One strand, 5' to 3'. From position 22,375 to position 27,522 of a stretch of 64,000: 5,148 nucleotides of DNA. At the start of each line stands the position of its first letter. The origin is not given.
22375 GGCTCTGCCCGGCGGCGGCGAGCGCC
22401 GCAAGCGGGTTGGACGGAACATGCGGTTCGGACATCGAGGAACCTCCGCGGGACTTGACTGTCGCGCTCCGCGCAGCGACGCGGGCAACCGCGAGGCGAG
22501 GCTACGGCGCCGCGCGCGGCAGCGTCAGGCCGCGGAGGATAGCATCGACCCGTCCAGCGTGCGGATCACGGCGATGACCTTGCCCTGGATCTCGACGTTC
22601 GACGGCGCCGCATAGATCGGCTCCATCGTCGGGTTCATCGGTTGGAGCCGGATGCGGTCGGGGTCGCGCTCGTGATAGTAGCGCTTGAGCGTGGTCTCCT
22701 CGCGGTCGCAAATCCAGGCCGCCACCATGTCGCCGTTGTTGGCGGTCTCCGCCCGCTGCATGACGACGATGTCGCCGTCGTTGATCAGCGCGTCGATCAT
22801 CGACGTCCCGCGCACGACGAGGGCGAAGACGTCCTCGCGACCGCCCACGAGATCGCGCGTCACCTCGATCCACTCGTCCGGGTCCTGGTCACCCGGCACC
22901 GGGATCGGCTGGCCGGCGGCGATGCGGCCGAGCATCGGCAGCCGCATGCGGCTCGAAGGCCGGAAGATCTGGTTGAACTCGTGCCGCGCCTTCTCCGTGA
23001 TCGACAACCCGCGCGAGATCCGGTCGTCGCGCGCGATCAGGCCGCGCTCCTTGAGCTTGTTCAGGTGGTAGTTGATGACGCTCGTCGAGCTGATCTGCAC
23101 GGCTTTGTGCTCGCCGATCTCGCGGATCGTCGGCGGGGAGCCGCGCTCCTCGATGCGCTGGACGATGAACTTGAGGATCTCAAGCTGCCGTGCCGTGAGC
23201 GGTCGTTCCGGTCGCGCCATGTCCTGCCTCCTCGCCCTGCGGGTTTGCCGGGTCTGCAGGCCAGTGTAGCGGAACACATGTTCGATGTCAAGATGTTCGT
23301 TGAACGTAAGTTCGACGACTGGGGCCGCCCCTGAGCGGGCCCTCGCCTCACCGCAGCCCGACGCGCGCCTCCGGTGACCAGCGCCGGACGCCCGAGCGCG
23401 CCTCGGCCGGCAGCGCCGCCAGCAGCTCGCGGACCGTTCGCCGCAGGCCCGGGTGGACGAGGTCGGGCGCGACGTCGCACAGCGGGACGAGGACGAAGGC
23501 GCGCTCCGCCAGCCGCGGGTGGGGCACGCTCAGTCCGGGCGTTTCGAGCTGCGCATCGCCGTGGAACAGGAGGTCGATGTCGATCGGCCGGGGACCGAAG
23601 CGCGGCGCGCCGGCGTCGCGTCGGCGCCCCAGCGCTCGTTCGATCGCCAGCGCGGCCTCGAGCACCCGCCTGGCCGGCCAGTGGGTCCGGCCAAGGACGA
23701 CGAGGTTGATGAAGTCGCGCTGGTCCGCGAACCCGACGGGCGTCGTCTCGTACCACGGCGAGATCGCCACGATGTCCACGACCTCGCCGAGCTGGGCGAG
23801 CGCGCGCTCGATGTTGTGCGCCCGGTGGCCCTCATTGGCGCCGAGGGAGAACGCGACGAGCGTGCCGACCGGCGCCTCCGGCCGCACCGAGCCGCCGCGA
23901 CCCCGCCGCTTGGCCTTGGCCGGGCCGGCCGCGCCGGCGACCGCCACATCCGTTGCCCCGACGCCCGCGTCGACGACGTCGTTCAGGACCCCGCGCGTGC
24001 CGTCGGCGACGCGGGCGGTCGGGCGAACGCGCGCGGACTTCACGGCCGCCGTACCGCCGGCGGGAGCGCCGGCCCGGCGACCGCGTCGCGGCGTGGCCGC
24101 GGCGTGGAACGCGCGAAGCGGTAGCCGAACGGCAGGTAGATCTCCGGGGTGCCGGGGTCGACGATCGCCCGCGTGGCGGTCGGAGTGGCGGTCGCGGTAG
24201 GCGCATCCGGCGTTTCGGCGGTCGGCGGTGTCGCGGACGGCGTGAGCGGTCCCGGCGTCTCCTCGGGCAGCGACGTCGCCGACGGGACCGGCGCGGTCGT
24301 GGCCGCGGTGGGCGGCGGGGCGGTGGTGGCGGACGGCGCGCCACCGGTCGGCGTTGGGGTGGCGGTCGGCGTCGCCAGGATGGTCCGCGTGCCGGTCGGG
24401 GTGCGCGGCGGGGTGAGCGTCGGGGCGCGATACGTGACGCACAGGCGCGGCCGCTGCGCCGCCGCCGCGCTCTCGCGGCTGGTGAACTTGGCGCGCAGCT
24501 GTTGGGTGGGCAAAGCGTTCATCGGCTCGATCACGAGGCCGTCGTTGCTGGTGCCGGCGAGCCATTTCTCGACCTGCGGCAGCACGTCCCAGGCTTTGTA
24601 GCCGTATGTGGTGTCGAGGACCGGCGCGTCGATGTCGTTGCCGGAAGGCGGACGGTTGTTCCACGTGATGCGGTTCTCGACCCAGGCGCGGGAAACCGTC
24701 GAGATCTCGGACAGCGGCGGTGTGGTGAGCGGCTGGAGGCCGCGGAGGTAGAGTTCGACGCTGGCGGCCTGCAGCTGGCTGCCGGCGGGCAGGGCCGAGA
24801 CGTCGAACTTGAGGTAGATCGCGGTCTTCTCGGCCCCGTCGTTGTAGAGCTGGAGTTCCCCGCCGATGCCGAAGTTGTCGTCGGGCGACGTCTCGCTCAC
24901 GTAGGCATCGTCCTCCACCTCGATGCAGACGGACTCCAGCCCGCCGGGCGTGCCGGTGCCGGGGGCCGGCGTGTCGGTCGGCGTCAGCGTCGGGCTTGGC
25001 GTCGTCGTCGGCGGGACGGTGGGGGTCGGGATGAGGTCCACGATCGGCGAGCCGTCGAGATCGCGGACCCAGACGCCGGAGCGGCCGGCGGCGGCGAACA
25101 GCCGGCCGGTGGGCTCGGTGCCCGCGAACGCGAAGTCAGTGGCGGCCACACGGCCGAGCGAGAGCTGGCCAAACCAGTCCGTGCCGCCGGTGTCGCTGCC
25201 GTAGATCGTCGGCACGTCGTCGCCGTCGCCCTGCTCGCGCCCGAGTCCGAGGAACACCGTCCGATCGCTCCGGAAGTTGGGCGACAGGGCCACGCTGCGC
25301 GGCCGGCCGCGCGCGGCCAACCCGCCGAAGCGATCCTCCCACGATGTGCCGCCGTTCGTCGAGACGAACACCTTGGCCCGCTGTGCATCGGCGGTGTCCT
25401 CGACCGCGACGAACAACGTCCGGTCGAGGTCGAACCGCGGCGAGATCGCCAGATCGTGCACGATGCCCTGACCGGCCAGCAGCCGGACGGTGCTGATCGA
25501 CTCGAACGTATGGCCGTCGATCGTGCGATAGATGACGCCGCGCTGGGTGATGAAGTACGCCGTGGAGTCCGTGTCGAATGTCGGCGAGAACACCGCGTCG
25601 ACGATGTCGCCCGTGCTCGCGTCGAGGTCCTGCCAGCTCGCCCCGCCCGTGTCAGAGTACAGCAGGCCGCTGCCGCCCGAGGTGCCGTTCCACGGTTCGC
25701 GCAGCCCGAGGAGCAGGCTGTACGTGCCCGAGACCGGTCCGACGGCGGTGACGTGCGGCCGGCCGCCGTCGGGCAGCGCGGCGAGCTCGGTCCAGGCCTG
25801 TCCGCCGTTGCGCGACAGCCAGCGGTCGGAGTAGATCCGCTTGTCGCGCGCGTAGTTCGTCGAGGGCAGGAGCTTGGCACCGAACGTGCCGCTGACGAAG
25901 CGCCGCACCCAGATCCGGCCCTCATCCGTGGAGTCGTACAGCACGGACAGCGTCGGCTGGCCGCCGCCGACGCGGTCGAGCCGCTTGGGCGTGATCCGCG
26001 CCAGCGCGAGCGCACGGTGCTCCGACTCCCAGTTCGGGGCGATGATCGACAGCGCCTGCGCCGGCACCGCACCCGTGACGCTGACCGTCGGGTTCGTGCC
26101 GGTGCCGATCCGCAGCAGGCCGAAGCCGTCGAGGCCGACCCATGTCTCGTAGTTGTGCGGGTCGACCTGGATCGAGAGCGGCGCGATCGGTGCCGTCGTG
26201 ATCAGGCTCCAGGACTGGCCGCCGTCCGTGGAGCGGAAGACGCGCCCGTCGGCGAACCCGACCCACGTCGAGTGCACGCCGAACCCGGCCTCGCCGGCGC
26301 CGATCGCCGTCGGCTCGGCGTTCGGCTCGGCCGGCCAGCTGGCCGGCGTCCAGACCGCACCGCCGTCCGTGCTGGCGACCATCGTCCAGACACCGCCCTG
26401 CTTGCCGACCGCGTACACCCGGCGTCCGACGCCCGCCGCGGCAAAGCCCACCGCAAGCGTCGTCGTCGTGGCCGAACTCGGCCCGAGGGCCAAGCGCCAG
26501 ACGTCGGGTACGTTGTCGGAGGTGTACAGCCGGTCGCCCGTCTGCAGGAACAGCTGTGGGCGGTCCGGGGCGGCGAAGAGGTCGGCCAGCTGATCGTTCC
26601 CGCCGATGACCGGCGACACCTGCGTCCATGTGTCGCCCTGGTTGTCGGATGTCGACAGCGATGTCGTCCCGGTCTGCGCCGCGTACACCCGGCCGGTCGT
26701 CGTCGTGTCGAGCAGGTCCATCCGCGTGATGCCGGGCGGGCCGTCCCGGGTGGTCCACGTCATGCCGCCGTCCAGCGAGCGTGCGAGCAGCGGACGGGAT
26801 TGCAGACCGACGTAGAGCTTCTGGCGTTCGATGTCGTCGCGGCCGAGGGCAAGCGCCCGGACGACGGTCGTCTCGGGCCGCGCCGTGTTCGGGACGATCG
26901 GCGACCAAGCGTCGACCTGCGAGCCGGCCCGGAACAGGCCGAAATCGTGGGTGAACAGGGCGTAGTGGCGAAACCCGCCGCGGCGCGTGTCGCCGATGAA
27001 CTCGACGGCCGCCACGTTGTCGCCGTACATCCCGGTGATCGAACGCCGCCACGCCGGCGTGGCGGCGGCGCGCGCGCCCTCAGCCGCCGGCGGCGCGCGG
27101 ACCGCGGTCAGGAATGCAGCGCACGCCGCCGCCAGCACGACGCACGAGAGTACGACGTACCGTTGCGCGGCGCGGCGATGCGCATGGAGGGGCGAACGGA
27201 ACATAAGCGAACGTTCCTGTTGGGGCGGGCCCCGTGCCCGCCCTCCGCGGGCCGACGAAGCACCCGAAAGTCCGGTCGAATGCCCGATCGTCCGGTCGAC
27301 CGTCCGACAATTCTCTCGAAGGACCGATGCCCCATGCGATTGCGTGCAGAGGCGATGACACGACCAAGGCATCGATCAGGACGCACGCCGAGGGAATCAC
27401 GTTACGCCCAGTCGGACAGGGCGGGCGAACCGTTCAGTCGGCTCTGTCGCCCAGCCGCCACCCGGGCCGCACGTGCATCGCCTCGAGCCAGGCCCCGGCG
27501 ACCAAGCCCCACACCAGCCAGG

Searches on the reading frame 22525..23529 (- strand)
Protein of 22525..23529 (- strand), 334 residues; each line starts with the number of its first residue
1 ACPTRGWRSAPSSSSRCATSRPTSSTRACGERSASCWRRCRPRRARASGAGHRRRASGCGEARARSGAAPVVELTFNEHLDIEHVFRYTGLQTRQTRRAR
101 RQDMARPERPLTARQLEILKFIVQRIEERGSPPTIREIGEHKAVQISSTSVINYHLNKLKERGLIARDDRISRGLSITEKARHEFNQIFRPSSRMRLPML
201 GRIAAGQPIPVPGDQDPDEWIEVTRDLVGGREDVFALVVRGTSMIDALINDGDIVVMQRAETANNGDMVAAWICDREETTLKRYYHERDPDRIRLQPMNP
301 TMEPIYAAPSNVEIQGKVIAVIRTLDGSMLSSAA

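Call 15: search_protein_families(library=pfam, proteins=[window:22525-23529:-], max_evalue=0.001)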
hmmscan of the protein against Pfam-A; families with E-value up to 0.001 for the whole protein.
window:22525-23529:- (334 aa): 2 families
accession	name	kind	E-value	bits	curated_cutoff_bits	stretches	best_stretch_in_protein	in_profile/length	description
PF00717.28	Peptidase_S24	-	1e-25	90.1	23.3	1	198-319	1-116/116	Peptidase S24-like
PF01726.22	LexA_DNA_bind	-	4.7e-18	65.2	23.7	1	109-174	2-65/65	LexA DNA binding domain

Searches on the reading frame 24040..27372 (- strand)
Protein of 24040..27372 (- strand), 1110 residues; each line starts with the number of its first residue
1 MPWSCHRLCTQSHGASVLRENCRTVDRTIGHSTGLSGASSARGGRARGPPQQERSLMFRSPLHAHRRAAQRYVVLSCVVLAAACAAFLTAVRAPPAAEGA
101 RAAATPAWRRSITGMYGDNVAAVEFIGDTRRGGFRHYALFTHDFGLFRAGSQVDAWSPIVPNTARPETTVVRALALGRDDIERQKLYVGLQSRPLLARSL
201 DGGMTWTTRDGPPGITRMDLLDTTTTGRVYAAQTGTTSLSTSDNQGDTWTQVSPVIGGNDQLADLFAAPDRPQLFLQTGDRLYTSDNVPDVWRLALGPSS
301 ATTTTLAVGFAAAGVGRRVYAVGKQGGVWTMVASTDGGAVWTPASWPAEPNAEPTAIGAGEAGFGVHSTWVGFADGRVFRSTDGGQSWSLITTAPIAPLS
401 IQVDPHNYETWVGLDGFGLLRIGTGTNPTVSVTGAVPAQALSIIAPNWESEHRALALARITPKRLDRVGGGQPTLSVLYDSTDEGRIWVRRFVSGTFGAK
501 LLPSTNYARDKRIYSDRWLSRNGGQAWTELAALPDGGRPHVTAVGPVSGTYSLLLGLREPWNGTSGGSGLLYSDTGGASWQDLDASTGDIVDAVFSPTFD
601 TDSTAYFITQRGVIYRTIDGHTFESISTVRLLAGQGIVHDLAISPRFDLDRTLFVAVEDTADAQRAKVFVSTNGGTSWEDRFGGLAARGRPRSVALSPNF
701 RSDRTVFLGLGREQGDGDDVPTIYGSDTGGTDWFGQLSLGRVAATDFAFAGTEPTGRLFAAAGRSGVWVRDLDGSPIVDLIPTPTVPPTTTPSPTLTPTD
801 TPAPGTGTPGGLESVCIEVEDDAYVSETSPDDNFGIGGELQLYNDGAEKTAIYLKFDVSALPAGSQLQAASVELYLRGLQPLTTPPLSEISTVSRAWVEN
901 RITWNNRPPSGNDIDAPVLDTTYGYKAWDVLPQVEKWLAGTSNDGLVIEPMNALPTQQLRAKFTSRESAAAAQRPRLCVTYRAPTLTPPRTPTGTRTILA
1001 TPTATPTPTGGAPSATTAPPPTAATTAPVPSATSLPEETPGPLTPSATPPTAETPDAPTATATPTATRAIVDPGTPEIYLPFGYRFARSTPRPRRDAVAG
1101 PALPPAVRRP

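Call 15: search_protein_families(library=pfam, proteins=[window:24040-27372:-], max_evalue=0.001)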
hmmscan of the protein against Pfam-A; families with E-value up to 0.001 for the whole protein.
window:24040-27372:- (1110 aa): 4 families
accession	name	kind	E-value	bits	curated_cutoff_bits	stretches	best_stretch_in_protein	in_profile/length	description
PF24517.2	CBM96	-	4.6e-23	82.3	26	1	817-980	5-163/164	Carbohydrate-binding module family 96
PF15902.12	Sortilin-Vps10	-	2.7e-11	43.4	33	1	570-679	3-110/446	Sortilin, neurotensin receptor 3,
PF19755.4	DUF6242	-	1.6e-05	25.3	29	0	205-287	129-213/217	Domain of unknown function (DUF6242)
PF02012.26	BNR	-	7.5e-05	22.6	27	0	379-390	1-12/12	BNR/Asp-box repeat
